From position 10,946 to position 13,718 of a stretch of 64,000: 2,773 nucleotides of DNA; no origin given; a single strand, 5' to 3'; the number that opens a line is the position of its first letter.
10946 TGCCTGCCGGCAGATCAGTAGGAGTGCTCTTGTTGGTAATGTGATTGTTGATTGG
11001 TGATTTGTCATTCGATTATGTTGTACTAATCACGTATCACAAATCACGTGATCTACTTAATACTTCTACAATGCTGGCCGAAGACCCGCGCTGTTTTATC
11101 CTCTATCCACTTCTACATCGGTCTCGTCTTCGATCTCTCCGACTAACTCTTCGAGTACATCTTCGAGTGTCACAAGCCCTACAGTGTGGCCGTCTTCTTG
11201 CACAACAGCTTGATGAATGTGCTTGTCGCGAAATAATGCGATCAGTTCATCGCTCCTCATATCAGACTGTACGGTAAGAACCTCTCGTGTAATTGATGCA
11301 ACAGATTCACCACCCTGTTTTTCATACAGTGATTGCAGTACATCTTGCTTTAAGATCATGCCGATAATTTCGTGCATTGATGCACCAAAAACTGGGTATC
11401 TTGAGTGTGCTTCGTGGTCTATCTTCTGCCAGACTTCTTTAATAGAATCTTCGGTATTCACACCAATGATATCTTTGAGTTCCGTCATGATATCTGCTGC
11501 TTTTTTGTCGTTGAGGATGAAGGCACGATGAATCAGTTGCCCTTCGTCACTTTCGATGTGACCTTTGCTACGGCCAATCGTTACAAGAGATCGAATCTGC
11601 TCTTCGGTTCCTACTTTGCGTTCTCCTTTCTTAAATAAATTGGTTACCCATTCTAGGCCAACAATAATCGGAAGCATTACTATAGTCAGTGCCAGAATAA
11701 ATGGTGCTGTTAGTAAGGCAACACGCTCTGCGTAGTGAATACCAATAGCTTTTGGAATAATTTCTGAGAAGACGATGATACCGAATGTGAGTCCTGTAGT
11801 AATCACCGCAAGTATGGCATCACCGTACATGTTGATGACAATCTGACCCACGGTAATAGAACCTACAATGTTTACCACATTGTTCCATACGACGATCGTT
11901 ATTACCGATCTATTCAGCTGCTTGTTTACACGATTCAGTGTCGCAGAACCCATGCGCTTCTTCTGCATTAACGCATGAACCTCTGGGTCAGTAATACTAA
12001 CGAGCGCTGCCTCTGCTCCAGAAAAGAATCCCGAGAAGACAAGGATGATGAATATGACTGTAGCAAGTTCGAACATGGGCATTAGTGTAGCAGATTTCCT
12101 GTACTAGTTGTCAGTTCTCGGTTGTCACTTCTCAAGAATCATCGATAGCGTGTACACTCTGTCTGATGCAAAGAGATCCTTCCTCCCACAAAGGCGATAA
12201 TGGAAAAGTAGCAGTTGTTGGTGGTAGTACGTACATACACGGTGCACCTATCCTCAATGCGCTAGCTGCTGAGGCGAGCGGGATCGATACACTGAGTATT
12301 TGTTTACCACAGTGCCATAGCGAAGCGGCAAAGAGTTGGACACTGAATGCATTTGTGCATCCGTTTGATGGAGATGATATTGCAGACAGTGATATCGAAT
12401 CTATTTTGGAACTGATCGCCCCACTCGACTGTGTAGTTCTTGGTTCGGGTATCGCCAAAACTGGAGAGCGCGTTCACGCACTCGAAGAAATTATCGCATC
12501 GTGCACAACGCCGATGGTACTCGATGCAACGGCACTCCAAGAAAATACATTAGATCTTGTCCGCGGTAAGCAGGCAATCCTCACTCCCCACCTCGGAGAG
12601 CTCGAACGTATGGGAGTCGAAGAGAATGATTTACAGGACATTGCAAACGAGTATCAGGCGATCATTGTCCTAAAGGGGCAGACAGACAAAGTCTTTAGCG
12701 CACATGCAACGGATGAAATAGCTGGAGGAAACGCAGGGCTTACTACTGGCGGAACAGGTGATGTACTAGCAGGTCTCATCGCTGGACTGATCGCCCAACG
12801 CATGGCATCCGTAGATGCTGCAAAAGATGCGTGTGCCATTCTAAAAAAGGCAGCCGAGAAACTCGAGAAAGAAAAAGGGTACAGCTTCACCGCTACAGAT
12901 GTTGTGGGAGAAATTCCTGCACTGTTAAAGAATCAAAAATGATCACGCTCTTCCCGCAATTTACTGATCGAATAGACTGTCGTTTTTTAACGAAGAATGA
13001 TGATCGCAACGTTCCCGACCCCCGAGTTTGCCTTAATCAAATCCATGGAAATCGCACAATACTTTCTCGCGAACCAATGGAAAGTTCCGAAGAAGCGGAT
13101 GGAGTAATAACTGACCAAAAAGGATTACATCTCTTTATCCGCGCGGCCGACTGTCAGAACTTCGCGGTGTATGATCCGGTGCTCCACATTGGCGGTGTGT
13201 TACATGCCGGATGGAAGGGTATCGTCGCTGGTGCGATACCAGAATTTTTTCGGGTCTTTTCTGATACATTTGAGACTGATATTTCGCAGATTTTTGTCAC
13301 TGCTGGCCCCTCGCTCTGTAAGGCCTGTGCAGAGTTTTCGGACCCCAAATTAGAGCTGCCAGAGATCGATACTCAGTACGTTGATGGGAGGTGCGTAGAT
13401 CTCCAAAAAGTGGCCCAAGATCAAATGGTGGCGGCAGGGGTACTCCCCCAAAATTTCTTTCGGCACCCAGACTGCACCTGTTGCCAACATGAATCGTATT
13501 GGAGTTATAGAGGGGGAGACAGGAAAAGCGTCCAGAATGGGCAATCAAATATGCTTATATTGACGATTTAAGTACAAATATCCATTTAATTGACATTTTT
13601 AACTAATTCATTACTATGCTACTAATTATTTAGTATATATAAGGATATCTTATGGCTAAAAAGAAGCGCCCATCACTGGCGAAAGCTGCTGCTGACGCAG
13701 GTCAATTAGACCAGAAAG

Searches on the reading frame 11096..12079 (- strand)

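Call 5: search_protein_families(library=pfam, proteins=[window:11096-12079:-], max_evalue=0.01)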
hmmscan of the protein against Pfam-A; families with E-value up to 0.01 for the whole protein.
window:11096-12079:- (327 aa): 2 families
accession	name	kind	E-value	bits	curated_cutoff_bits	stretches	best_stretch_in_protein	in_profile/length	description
PF01595.25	CNNM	-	2.4e-40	138.5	28.4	1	9-179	3-181/181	Cyclin M transmembrane N-terminal domain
PF00571.33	CBS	-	2.8e-16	60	24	2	261-313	2-56/57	CBS domain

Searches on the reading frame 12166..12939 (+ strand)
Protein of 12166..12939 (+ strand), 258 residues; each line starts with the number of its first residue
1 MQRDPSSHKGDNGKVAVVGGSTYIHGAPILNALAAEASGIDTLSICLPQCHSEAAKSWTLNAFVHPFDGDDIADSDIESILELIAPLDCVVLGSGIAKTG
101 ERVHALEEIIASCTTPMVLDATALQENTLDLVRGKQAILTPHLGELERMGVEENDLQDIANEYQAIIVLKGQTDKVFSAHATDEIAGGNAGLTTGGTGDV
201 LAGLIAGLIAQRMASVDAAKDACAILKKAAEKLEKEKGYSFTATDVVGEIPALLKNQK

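Call 4: search_protein_families(library=padloc, proteins=[window:12166-12939:+], max_evalue=0.01)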
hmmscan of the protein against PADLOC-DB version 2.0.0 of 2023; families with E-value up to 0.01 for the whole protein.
window:12166-12939:+ (258 aa): 0 families

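Call 5: search_protein_families(library=pfam, proteins=[window:12166-12939:+], max_evalue=0.01)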
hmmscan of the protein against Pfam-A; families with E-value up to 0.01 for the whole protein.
window:12166-12939:+ (258 aa): 3 families
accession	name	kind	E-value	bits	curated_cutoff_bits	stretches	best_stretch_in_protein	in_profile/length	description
PF01256.23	Carb_kinase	-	5.2e-42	144.4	27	1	15-251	1-241/242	NAD(P)H-hydrate dehydratase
PF02110.20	HK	-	2.8e-07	30.6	27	1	154-239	142-229/247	Hydroxyethylthiazole kinase family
PF08543.17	Phos_pyr_kin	-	0.0033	17.3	27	0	134-232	118-235/246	Phosphomethylpyrimidine kinase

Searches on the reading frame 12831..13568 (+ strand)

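Call 4: search_protein_families(library=padloc, proteins=[window:12831-13568:+], max_evalue=0.01)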
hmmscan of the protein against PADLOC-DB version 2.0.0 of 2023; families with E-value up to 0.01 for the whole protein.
window:12831-13568:+ (246 aa): 0 families

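Call 5: search_protein_families(library=pfam, proteins=[window:12831-13568:+], max_evalue=0.01)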
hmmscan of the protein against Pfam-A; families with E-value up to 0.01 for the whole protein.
window:12831-13568:+ (246 aa): 1 family
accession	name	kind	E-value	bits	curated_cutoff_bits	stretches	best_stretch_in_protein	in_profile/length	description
PF02578.20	Cu-oxidase_4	-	1.2e-34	120.2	22.9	1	62-230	43-227/238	Multi-copper polyphenol oxidoreductase laccase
